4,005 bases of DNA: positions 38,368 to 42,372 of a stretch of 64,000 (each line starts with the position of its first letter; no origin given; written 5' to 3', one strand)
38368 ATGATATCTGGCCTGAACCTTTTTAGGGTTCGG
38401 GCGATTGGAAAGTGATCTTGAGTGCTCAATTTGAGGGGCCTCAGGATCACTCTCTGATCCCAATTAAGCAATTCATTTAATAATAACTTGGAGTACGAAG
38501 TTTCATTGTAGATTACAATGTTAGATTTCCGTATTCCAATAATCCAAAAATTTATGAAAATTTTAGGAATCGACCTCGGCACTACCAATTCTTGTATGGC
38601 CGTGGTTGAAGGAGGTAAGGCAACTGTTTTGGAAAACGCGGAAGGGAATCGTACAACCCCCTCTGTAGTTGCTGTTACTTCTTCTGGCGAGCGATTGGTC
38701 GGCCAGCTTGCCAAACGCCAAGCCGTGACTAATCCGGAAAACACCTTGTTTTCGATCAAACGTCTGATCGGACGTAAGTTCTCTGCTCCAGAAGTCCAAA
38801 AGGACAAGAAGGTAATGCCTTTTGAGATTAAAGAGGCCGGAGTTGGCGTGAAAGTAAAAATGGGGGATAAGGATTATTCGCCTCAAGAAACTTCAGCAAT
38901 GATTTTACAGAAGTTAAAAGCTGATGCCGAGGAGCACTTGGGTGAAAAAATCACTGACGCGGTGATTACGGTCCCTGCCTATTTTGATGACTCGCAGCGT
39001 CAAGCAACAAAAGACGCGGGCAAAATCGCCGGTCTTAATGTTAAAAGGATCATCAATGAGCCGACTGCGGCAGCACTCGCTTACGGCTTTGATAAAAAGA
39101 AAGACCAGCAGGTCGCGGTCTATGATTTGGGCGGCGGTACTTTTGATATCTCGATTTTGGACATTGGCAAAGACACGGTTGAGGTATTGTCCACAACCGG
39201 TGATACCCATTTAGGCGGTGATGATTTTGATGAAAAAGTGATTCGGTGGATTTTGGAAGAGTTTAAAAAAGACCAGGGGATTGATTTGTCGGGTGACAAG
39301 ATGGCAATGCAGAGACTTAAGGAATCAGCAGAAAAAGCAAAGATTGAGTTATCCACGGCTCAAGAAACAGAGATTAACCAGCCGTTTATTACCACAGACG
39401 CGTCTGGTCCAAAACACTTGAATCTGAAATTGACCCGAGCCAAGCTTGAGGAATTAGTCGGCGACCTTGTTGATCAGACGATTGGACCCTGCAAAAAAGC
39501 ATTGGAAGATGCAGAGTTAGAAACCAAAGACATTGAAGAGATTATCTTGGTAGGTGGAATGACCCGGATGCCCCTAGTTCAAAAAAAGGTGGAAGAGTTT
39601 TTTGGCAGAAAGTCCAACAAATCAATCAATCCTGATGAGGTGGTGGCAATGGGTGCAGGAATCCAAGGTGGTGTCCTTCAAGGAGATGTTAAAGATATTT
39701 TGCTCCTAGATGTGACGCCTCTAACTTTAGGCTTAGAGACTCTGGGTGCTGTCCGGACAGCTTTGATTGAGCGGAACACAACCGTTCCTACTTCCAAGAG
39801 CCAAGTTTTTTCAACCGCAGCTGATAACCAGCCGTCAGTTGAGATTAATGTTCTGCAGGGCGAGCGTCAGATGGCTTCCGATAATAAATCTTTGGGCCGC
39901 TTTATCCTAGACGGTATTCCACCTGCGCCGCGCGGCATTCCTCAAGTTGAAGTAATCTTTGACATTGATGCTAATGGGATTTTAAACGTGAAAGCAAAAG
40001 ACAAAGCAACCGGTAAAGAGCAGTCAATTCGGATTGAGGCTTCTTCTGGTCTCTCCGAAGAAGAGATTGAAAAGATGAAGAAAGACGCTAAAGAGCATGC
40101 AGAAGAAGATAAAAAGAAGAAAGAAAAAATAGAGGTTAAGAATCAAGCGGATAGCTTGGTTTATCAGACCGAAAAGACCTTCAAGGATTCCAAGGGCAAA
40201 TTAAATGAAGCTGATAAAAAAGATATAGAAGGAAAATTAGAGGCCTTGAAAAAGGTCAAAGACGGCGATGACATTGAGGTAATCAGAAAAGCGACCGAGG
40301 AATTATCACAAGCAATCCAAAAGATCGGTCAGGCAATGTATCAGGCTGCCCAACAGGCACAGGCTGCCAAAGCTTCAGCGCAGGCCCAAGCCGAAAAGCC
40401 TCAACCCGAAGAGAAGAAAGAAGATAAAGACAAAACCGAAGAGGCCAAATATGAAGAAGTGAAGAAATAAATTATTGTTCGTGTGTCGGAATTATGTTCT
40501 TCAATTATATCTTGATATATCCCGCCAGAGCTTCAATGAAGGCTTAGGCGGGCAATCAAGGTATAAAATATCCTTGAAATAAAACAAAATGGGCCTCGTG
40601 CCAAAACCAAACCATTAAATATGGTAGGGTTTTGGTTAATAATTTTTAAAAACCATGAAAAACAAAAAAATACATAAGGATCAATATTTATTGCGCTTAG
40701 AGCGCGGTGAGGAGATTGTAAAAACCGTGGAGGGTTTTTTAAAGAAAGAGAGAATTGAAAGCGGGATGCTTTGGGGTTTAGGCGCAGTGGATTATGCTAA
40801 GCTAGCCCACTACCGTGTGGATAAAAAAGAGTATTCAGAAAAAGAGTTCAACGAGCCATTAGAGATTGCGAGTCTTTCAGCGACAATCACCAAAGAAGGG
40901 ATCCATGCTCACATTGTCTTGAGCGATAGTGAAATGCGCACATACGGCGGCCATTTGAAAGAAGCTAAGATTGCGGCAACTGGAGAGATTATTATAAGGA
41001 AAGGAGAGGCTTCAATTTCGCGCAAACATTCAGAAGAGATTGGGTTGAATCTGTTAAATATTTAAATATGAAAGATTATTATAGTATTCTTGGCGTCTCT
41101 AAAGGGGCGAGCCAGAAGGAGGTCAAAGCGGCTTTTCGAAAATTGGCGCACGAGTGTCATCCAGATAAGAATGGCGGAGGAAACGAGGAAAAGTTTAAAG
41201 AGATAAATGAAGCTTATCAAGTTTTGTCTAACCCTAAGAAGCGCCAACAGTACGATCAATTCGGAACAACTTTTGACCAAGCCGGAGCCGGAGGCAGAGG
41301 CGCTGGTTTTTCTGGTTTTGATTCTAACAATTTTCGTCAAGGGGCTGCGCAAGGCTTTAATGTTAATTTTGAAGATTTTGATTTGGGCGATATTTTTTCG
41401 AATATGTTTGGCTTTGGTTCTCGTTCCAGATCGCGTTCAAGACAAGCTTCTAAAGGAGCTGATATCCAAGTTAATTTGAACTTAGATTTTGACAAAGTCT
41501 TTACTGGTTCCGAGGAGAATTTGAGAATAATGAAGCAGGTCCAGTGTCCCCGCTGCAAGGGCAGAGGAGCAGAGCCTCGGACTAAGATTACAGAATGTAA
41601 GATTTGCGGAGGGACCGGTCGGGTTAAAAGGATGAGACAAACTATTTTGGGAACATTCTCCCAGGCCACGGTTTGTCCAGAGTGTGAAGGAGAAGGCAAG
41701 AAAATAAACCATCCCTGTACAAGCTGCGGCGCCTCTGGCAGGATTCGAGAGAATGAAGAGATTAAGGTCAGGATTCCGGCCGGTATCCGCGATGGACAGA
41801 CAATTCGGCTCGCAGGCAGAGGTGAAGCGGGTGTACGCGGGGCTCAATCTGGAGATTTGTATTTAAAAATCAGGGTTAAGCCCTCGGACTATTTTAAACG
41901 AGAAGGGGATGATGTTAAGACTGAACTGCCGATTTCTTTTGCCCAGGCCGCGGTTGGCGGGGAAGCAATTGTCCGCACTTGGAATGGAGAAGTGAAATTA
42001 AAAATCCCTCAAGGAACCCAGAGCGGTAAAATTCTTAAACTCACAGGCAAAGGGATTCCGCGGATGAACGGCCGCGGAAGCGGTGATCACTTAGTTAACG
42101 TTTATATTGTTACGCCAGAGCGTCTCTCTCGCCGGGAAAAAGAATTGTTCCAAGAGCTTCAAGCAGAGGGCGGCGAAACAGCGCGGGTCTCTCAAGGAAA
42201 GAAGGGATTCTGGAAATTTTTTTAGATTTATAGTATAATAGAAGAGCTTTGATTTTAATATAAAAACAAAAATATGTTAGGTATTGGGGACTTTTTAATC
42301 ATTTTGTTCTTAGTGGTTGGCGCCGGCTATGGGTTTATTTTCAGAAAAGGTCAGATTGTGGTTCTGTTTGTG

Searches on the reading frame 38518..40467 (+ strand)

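Call 9: search_protein_families(library=pfam, proteins=[window:38518-40467:+], max_evalue=0.001)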
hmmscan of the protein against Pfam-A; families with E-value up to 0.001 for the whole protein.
window:38518-40467:+ (650 aa): 2 families
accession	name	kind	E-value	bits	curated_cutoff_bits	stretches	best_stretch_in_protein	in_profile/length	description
PF00012.26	HSP70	-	5.5e-262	870.7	20.6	1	15-609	1-599/599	Hsp70 protein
PF06723.19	MreB_Mbl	-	3.8e-17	62.6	27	1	129-382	77-317/327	MreB/Mbl protein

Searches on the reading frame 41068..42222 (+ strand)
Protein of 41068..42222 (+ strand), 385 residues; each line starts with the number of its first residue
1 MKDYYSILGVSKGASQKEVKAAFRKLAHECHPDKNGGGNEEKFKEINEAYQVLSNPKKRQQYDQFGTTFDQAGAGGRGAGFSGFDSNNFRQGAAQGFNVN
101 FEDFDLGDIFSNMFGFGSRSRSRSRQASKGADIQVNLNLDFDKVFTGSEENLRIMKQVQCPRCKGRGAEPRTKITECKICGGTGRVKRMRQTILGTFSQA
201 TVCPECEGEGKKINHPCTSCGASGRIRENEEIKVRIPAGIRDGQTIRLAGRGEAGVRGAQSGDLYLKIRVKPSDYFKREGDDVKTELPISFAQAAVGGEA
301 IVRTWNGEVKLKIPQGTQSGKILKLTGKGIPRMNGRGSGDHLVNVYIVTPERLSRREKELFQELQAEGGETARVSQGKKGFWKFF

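Call 37: search_protein_families(library=ncbifam, proteins=[window:41068-42222:+], max_evalue=0.00001)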
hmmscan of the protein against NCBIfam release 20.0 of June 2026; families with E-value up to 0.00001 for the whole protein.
window:41068-42222:+ (385 aa): 15 families
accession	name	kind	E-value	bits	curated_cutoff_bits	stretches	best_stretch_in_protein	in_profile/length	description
TIGR02349.1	DnaJ_bact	equivalog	2.6e-124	415.2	377.2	1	3-366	1-352/354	molecular chaperone DnaJ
NF008035.0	PRK10767.1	subfamily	3.9e-115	384.9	338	1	2-382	4-362/374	molecular chaperone DnaJ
NF010894.0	PRK14301.1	equivalog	3.1e-96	322.6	548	1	2-368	4-351/373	chaperone protein DnaJ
NF010872.0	PRK14279.1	equivalog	1.2e-95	320.9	556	1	2-363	9-374/394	molecular chaperone DnaJ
NF010871.0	PRK14278.1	equivalog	2.7e-94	316.1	502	1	2-377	3-360/378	molecular chaperone DnaJ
NF010874.0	PRK14281.1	equivalog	1.2e-92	311.1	619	1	2-367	3-372/397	chaperone protein DnaJ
NF010885.0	PRK14292.1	equivalog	4.3e-91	305.7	585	1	1-372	1-353/371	chaperone protein DnaJ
NF010892.0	PRK14299.1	equivalog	1.9e-65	221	392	2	2-156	4-155/291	chaperone protein DnaJ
NF007618.0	PRK10266.1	equivalog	4.1e-53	180.8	403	2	230-366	158-292/306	curved DNA-binding protein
NF037946.1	terminal_TopJ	equivalog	4.6e-47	161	300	2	2-67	5-71/810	terminal organelle assembly protein TopJ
TIGR03835.1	termin_org_DnaJ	equivalog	4.1e-30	104.9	512.25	1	2-70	2-69/871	terminal organelle assembly protein TopJ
NF050028.1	CldAdptActJ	equivalog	1.9e-09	37.9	150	1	1-62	1-69/93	cold adaptation protein ActJcold adaptation protein ActJ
TIGR02642.1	phage_xxxx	hypoth_equivalog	6.1e-08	32.6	101.4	1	153-191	177-214/267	TIGR02642 family protein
NF006948.0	PRK09430.1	equivalog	1.5e-06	28.1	162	1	2-34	200-232/267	co-chaperone DjlA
NF058604.1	RtpA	equivalog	2.2e-06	27.7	65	0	202-227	11-36/50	anti-TRAP protein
